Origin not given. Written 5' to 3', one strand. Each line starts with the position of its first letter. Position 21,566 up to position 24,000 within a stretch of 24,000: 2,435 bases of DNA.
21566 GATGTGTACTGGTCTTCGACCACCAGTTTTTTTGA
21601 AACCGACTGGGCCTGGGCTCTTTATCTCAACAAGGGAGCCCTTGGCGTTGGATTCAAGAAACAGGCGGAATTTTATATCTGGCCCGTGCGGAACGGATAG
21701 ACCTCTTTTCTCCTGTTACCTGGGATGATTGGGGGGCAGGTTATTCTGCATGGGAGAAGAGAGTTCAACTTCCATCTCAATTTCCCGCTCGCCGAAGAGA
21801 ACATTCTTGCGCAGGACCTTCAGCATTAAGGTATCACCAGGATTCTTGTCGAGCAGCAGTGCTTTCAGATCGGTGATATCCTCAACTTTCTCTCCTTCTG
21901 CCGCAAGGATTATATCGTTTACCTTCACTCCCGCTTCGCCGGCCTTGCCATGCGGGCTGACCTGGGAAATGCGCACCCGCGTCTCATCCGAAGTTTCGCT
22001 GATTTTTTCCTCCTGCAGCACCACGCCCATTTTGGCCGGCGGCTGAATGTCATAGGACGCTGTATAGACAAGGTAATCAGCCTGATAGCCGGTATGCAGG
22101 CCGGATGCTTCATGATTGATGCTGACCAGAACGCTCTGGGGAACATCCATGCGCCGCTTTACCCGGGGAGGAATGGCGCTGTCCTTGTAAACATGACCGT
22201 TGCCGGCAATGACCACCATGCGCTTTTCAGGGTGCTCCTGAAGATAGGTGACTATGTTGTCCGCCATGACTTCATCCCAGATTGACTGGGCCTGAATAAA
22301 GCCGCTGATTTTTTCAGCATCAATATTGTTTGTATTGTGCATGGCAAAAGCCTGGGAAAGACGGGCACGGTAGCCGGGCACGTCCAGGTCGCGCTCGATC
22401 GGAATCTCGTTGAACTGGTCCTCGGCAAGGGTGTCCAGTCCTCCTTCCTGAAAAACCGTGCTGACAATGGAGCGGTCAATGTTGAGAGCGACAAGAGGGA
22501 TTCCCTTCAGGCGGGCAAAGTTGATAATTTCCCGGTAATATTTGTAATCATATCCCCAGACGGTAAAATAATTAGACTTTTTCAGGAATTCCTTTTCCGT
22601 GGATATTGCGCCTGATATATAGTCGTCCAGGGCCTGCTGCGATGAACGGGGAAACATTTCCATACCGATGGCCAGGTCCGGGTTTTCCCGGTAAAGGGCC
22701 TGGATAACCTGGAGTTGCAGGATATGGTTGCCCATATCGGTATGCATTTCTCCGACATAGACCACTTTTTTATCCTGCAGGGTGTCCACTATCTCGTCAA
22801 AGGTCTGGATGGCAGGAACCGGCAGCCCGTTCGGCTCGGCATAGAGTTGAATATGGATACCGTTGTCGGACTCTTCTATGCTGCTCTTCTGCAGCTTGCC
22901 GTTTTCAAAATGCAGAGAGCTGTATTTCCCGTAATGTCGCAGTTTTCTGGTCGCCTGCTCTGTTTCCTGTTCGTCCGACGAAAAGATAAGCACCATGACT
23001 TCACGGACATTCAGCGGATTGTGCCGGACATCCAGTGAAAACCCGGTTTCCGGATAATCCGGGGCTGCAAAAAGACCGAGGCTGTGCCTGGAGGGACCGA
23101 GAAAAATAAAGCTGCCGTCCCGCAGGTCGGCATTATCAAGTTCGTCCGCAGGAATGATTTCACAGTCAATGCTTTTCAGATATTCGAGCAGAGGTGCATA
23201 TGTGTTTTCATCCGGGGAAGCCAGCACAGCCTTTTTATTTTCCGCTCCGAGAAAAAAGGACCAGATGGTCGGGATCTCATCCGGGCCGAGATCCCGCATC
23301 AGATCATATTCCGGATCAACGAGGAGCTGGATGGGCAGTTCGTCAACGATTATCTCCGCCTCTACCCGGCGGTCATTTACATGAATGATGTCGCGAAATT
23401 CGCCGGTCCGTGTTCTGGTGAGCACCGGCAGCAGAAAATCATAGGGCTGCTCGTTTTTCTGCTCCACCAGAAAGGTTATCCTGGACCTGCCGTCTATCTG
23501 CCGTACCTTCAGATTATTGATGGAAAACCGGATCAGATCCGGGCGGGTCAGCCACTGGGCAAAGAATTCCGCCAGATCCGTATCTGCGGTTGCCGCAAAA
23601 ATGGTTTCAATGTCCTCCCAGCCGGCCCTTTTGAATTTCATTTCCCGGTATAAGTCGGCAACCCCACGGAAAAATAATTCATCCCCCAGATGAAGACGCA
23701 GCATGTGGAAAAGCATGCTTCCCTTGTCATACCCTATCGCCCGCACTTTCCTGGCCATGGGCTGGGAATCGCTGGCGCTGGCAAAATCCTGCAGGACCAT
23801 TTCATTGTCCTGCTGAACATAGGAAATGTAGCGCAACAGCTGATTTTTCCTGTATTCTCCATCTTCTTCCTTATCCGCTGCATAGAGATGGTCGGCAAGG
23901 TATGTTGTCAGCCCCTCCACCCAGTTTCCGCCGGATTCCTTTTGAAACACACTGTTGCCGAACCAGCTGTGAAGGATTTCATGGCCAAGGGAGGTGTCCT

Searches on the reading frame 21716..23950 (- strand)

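Call 48: search_protein_families(library=ncbifam, proteins=[window:21716-23950:-], max_evalue=0.001)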
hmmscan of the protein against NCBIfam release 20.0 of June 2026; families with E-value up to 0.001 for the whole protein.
window:21716-23950:- (744 aa): 10 families
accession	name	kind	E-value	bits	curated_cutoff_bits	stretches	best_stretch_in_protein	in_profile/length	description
TIGR02037.1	degP_htrA_DO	subfamily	1.5e-08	34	416.2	1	657-729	259-328/434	Do family serine endopeptidase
TIGR02412.1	pepN_strep_liv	equivalog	8.1e-08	31.1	591.2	1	61-137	366-442/832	aminopeptidase N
TIGR02038.1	protease_degS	equivalog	5.2e-06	25.8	422.95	1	649-716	270-337/351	outer membrane-stress sensor serine endopeptidase DegS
TIGR00054.1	TIGR00054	equivalog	7.3e-06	25.1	147.55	1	643-719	188-263/421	RIP metalloprotease RseP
NF040960.1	MamE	equivalog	2.4e-05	23.1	800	1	657-717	467-527/659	magnetosome formation protease MamE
NF047968.1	SerProtHtrA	equivalog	3.4e-05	23.4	470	1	653-716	285-348/357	serine protease HtrA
NF041199.1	trx7_PDZ_seleno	equivalog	9.5e-05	21.5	300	1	657-716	319-381/390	Trx7/PDZ domain-containing (seleno)protein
NF007526.1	PRK10139.1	equivalog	0.00016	20.5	756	1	661-715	295-349/456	serine endoprotease DegQ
NF008189.1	PRK10942.1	equivalog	0.00052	18.6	720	1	652-714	405-467/477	serine endoprotease DegP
NF041521.1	HhoA_HhoB_HtrA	equivalog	0.00061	19.2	450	1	650-716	256-322/335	HhoA/HhoB/HtrA family serine endopeptidase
